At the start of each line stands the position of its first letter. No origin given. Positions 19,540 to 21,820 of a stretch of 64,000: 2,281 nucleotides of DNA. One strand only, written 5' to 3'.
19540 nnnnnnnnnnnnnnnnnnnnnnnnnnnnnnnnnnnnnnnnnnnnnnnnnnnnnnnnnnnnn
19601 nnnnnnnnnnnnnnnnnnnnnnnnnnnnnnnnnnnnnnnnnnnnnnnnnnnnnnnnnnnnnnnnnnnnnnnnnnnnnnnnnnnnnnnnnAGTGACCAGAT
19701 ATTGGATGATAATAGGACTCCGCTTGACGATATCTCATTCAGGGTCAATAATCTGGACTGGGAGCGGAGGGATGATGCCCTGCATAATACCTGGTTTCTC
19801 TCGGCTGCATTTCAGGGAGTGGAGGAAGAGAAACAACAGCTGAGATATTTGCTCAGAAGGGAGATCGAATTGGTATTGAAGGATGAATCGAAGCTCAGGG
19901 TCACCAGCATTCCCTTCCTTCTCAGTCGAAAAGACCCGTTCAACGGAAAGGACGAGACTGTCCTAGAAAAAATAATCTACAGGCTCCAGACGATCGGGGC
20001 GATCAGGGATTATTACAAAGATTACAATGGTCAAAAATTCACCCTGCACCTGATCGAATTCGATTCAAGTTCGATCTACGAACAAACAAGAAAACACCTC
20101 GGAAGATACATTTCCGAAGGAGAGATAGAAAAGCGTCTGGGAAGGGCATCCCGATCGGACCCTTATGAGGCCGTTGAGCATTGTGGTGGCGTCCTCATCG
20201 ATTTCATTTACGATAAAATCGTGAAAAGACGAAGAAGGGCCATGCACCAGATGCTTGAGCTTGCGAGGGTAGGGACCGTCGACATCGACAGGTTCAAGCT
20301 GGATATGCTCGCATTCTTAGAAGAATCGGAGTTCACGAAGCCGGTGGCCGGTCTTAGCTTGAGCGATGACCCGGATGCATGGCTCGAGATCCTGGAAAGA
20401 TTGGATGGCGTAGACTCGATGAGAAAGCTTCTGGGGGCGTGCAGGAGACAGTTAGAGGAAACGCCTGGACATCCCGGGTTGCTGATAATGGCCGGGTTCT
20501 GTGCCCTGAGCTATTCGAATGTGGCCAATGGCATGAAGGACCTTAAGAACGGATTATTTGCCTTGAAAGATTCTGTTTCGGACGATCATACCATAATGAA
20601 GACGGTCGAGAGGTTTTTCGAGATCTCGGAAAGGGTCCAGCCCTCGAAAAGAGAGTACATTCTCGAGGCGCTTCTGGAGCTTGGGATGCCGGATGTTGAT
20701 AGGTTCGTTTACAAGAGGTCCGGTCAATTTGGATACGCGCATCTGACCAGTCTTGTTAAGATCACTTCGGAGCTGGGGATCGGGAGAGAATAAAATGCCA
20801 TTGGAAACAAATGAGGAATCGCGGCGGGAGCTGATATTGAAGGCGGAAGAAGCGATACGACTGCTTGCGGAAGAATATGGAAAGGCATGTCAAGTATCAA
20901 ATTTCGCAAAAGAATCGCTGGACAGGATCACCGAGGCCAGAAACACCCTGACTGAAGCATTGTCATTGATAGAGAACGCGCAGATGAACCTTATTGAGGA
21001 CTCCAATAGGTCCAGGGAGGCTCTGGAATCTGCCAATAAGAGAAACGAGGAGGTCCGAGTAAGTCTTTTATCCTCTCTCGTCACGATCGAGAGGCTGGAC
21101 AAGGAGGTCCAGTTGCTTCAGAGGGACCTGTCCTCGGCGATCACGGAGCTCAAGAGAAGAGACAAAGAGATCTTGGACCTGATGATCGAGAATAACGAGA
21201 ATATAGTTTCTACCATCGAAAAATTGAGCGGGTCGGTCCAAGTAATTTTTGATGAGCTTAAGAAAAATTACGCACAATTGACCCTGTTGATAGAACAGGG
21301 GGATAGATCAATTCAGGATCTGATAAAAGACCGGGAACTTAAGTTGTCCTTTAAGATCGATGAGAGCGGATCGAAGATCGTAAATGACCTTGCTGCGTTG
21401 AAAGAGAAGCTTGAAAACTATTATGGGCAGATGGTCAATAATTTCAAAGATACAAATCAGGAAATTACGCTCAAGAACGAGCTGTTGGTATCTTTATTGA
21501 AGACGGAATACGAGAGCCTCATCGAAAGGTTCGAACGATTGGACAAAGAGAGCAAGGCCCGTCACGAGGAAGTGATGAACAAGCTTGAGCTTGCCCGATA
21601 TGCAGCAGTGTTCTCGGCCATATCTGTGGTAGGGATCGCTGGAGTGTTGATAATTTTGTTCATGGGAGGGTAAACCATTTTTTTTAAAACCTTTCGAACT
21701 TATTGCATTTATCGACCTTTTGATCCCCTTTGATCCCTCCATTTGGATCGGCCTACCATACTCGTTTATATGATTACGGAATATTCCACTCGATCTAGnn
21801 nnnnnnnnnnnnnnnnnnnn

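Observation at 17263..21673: RecQ-core helicase fused to a PD-(D/E)xK-like module and coupled to a tail-anchored coiled-coil protein: candidate undescribed two-gene defence system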

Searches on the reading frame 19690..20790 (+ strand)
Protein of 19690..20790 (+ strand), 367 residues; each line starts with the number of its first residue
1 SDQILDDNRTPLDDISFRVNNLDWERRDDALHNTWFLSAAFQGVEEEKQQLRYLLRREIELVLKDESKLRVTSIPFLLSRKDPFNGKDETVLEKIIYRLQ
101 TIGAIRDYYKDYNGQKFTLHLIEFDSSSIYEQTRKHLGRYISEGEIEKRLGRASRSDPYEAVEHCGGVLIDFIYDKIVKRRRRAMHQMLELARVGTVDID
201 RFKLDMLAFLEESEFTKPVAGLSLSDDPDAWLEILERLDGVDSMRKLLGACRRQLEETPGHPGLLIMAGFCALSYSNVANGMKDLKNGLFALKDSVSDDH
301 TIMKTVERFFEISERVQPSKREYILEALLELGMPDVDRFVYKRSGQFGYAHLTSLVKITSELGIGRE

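Call 30: search_solved_structures(query=A2, max_evalue=10)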
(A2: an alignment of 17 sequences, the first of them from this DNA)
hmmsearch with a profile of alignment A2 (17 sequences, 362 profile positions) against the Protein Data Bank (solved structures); distinct sequences matched with E-value up to 10: 3.
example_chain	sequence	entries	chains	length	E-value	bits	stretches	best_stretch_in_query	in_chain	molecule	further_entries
9qgg_B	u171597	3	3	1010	1.5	11.1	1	172-231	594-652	E1 ubiquitin-activating enzyme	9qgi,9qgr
1z7l_A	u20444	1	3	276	2.1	10.6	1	172-224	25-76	Ubiquitin-activating enzyme E1 1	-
4ewp_A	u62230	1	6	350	3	10.1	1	170-258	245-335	3-oxoacyl-[acyl-carrier-protein] synthase 3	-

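Call 34: find_related_loci(query=A3, collection=metagenome_contigs, flank=10000)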
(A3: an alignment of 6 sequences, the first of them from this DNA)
Query A3 (350 aa) in metagenome_contigs; peptide patterns used: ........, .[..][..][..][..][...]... (x = any residue, [..] = any of these).
180 stretches matched a pattern; 46 encode a relative of the query (tblastn E <= 1e-3); 45 distinct loci.
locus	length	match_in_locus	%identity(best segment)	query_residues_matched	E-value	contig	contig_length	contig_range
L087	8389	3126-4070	39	2-313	1e-64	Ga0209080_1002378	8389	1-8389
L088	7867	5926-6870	39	2-313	3e-64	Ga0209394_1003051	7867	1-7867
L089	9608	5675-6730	37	1-345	5e-64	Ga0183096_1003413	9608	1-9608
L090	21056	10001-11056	37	1-345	6e-64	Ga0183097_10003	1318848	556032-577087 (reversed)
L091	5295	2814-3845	34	2-345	2e-62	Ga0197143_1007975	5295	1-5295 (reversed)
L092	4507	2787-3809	34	2-342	4e-62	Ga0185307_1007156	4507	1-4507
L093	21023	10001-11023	35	2-342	7e-62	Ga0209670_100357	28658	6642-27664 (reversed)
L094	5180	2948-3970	35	2-342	4e-62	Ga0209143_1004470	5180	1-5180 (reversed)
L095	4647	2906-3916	35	2-338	3e-62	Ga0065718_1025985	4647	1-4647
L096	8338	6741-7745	36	8-334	2e-60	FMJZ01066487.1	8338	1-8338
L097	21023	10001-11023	34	2-342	7e-60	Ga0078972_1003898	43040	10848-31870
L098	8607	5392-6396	36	11-344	2e-59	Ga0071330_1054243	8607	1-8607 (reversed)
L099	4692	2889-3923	35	1-345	4e-59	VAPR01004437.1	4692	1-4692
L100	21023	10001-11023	34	2-342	4e-58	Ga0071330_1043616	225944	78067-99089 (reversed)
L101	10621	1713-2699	37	5-316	1e-57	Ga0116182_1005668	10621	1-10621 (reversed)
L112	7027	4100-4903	38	9-278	1e-53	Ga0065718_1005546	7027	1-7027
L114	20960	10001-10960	35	9-317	1e-52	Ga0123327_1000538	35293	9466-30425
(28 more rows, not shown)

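Call 35: find_related_loci(query=A3, collection=viral_contigs, flank=10000)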
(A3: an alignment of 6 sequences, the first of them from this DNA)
Query A3 (350 aa) in viral_contigs; peptide patterns used: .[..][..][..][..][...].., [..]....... (x = any residue, [..] = any of these).
31 stretches matched a pattern, but none encodes a relative of the query by tblastn (E <= 1e-3).

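Call 57: search_protein_families(library=pfam, proteins=[L112:4100-5866:+, L114:11812-13179:+, L114:10700-11800:+], max_evalue=0.01)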
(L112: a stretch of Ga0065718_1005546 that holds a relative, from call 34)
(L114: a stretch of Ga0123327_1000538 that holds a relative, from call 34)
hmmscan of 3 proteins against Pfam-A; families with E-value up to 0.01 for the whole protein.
L112:4100-5866:+ (589 aa): 1 family
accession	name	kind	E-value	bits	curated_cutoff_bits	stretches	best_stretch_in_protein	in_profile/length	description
PF14487.12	DarT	-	4.3e-24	85.8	22.5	1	399-577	2-200/201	ssDNA thymidine ADP-ribosyltransferase, DarT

L114:11812-13179:+ (456 aa): 6 families
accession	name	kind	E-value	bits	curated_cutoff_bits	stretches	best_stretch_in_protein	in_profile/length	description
PF03008.20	DUF234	-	3.6e-17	63.1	22.5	1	313-402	1-100/100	Archaea bacterial proteins of unknown function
PF01637.24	ATPase_2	-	1.4e-14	54.9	33.2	1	5-206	1-223/225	ATPase domain predominantly from Archaea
PF13173.12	AAA_14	-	8.5e-07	29.5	27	1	25-152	3-105/129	AAA domain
PF13401.12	AAA_22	-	7.5e-06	26.7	27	1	23-144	4-122/130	AAA domain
PF13191.12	AAA_16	-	0.0002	22.3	32.6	1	5-88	2-94/167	AAA ATPase domain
PF05621.17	TniB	-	0.004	17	22.4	1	25-115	36-132/189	Bacterial TniB protein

L114:10700-11800:+ (367 aa): 0 families

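Call 59: search_protein_families(library=padloc, proteins=[L114:11812-13179:+], max_evalue=0.001)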
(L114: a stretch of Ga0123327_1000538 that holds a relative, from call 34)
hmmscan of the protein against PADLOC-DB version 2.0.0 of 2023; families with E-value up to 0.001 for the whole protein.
L114:11812-13179:+ (456 aa): 3 families
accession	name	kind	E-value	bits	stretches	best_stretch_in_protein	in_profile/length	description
PDLC04984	PDC-S27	-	2.2e-34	117.1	1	4-346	3-356/474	-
PDLC04985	PDC-S27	-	2.7e-17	60.9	1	25-449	26-479/484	-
PDLC04789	PDC-S01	-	1.3e-05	22.4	1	22-59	15-53/375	-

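Call 61: predict_structure(alignment_id=A2)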
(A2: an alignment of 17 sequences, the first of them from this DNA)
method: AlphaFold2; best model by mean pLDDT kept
length: 350 residues; sequences in the alignment: 17
mean_pLDDT: 86.0   pTM: 0.69
mean pLDDT of the five models: 86.0, 85.2, 84.1, 82.4, 82.3
residues with pLDDT >= 90: 206; 70-90: 91; 50-70: 49; < 50: 4
segments of 3 or more residues with pLDDT < 50: none
pLDDT, mean of each block of 10 residues (from residue 1): 56 63 82 93 85 83 59 88 94 92 92 93 87 81 94 90 77 69 74 78 89 94 87 93 95 88 94 94 96 95 95 95 95 95 74
secondary structure, 60 per line:
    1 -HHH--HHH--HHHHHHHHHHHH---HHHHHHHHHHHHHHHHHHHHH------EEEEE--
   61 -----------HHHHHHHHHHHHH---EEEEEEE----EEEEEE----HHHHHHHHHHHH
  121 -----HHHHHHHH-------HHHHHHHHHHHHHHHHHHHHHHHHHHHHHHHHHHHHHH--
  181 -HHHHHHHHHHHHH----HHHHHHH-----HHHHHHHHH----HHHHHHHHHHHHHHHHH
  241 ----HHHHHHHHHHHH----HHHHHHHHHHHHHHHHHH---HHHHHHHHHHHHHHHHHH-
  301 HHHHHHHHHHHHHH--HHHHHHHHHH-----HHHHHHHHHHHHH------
elements in order: H12-23 H27-47 E54-58 H72-84 E88-94 E99-104 H109-120 H126-133 H141-178 H182-194 H199-205 H211-219 H224-240 H245-256 H261-278 H282-299 H301-314 H317-326 H332-344

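Call 63: fold_search(model_id=the predicted structure, library=pdb)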
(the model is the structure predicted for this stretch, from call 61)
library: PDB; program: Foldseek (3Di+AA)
matches with E <= 10: 894; with E <= 0.001: 0
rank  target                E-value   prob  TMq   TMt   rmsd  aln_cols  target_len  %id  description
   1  5h7c_C                1.1e-02  0.93  0.23  0.21  21.4       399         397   12  Crystal structure of a repeat protein with two Protein A-DHR14 repeat modules (released 2017-06-28)
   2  5h7c_A                4.4e-02  0.77  0.23  0.21  22.2       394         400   12  Crystal structure of a repeat protein with two Protein A-DHR14 repeat modules (released 2017-06-28)
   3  7ue2_A                1.3e-01  0.44  0.19  0.21  18.5       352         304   15  Crystal structure of designed helical repeat protein RPB_PLP3_R6 bound to PLPx6 peptide (released 2023-03-29)
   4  5efr                  1.3e-01  0.18  0.13  0.12  23.9       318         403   11  Crystal Structure of a BamA-BamD fusion (released 2016-01-27)
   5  8r0a_N                1.8e-01  0.35  0.13  0.06  40.4       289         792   11  Cryo-EM structure of the cross-exon pre-B+5'ss complex (released 2024-05-22)
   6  2pl2_A                1.9e-01  0.54  0.12  0.18  12.9       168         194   17  Crystal structure of TTC0263: a thermophilic TPR protein in Thermus thermophilus HB27 (released 2008-03-04)
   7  1w3b_A                2.1e-01  0.35  0.16  0.15  15.9       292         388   14  The superhelical TPR domain of O-linked GlcNAc transferase reveals structural similarities to importin alpha. (released 2004-09-09)
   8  6voa_E                2.2e-01  0.35  0.18  0.17  15.2       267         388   15  Cryo-EM structure of the BBSome-ARL6 complex (released 2020-06-24)
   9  8qxd_N                2.5e-01  0.66  0.24  0.12  17.2       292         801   13  Cryo-EM structure of the cross-exon pre-B complex (released 2024-05-22)
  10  6ejn_A                3.0e-01  0.57  0.16  0.19  13.9       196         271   13  The KLC2 TPR domain bound to the JIP3 leucine zipper domain (released 2018-09-05)
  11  6ait_B                3.1e-01  0.16  0.13  0.13  18.4       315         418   13  Crystal structure of E. coli BepA (released 2018-12-26)
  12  6ted_Q                3.4e-01  0.47  0.20  0.10  19.1       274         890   14  Structure of complete, activated transcription complex Pol II-DSIF-PAF-SPT6 uncovers allosteric elongation activation  (released 2020-07-22)
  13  7mwr_A                3.7e-01  0.85  0.22  0.33   8.3       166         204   15  Structure of De Novo designed beta sheet heterodimer LHD101A53/B4 (released 2022-01-19)
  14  8re5_A                3.7e-01  0.30  0.16  0.14  18.1       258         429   15  Aspartyl/Asparaginyl beta-hydroxylase (AspH) R735Q variant in complex with Mn, 2-oxosuberate and a Factor X derived pe (released 2024-12-18)
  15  6fsq                  3.7e-01  0.28  0.16  0.16  15.1       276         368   11  Structure of A3_bGFPD, an artificial bi-domain protein based on two different alphaRep domains : A3 and a GFP binding do (released 2018-08-08)
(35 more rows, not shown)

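Call 89: search_protein_families(library=padloc, proteins=[window:19690-20790:+, L089:6763-7338:+], max_evalue=1)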
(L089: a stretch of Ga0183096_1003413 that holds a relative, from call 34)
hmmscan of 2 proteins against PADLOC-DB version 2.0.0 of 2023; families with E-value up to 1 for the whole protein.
window:19690-20790:+ (367 aa): 0 families

L089:6763-7338:+ (192 aa): 65 families (the best 25 are shown)
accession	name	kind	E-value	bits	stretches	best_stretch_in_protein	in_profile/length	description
PDLC00513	JetC1|JetC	-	0.00017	17.7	1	12-163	326-479/1140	DUF3584 domain; MukB-like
PDLC03868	LmuB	-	0.00021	17.7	1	4-164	269-436/1035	-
PDLC00512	JetC1|JetC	-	0.0003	17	1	13-169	308-461/1123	DUF3584 domain; MukB-like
PDLC03865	LmuB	-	0.00036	16.8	1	36-166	537-676/1007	-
PDLC00518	JetC1|JetC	-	0.00047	16.1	1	11-171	305-465/1112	DUF3584 domain; MukB-like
PDLC03839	LeoA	-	0.0005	17.3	1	9-160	275-418/559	-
PDLC00580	JetC3|JetC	-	0.00059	16.2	1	16-163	327-811/1068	DUF3584 domain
PDLC00640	ZorA2|ZorA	-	0.00062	16.5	1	12-149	382-512/590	MotA/ExbB/TolQ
PDLC00006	DruC1|DruC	-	0.00065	16.3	1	31-165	194-330/626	Unknown function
PDLC00553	JetC2|JetC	-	0.00068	15.6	1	17-155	849-986/1361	DUF3584 domain; MukB-like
PDLC03843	LeoC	-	0.00085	17.5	2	67-188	95-202/207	-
PDLC00604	ZorA1|ZorA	-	0.0011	15.4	1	15-169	363-510/639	MotA/ExbB/TolQ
PDLC03841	LeoBC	-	0.0015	15.7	1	8-185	296-472/601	-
PDLC03859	LmuB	-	0.0016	15.7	1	14-154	275-407/611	-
PDLC00519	JetC1|JetC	-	0.0018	14.6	1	6-146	303-448/1097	DUF3584 domain; MukB-like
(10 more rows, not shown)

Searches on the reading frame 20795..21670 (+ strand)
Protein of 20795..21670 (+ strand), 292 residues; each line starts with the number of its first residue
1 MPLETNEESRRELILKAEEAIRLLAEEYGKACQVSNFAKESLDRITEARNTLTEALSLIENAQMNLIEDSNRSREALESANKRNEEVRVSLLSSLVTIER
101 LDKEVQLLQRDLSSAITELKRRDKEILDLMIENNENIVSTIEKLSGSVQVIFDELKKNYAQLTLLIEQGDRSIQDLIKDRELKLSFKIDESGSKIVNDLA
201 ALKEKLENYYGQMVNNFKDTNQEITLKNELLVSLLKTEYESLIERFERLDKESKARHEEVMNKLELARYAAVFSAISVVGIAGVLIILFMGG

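Call 8: search_protein_families(library=pfam, proteins=[window:20795-21670:+], max_evalue=1)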
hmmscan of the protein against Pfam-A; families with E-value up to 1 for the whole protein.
window:20795-21670:+ (292 aa): 6 families
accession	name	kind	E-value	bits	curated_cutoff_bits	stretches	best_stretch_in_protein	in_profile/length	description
PF23756.1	Beta-prop_HPS5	-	0.011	15.4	34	1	104-239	40-178/328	HPS5 beta propeller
PF02520.22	ANIS5_cation-bd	-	0.028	15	29.3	1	17-66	20-69/109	SXP/RAL-2 family protein Ani s 5-like, metal-binding domain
PF10073.14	GapR_DNA-bd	-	0.04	14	22.6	1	239-259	5-25/72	GapR-like, DNA-binding domain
PF14117.11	DUF4287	-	0.093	13.2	27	0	202-240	5-45/60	Domain of unknown function (DUF4287)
PF05823.17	Gp-FAR-1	-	0.11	13.4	29.2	1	136-256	10-125/149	Nematode fatty acid retinoid binding protein (Gp-FAR-1)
PF17833.7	pre-PUA_NIP7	-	0.15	12.8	23.1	1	201-248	11-57/80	NIP7/UPF0113, pre-PUA domain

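Call 9: search_protein_families(library=padloc, proteins=[window:20795-21670:+], max_evalue=1)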
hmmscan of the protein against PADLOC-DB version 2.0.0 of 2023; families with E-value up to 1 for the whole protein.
window:20795-21670:+ (292 aa): 0 families

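Call 10: search_protein_families(library=ncbifam, proteins=[window:20795-21670:+], max_evalue=1)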
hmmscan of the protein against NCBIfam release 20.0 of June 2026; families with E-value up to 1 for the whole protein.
window:20795-21670:+ (292 aa): 7 families
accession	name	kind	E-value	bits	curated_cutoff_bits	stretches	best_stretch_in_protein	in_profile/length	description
NF041291.1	StbC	equivalog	0.0026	18.1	100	1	188-285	22-120/122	plasmid stabilization protein StbC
TIGR02289.1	M3_not_pepF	subfamily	0.0031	16.2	442.35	1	118-211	106-198/549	M3 family oligoendopeptidase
NF033542.1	transpos_IS110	equivalog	0.033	13.3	140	0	212-291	173-241/343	IS110 family RNA-guided transposase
NF006732.0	PRK09263.1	equivalog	0.037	12.4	657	1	194-262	501-569/712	anaerobic ribonucleoside-triphosphate reductase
NF010247.0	PRK13694.1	subfamily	0.32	10.8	94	0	233-260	8-35/83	hypothetical protein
TIGR02169.1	SMC_prok_A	equivalog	0.48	8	729.4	1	14-259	254-492/1165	chromosome segregation protein SMC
NF045780.1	TrlF_fam_ATP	equivalog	0.6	8.7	350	1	17-259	454-710/944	TrlF family AAA-like ATPase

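Call 17: find_homologous_proteins(query=window:20795-21670:+, max_evalue=0.001)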
Query window:20795-21670:+ (292 aa): 2 proteins with E <= 0.001 among 8000 candidates.
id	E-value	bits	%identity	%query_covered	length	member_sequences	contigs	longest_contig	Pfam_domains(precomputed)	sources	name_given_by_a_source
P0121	2.8e-169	579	100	100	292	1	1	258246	-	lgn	-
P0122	1.8e-160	550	100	95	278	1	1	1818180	-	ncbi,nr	ncbi:MAG: hypothetical protein HPY73_01455 [Methanomassiliicoccales archaeon]|nr:MAG: hypothetical p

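Call 67: find_homologous_proteins(query=A5, max_evalue=0.001)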
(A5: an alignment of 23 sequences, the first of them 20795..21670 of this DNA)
Query A5 (23 sequences) (292 aa, profile of the alignment): 7 proteins with E <= 0.001 among 8000 candidates.
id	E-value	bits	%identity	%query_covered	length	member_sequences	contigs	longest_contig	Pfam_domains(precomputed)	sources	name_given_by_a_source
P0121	5.8e-32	129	100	100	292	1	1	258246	-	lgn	-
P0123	2.3e-31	127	30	26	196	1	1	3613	-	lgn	-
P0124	6.2e-31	126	30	26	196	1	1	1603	-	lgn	-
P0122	4.6e-28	116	100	95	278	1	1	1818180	-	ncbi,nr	ncbi:MAG: hypothetical protein HPY73_01455 [Methanomassiliicoccales archaeon]|nr:MAG: hypothetical p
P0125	6.9e-25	106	34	20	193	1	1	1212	-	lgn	-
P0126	1.8e-14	72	48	9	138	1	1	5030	-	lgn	-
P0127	6.9e-13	67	50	8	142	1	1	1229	-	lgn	-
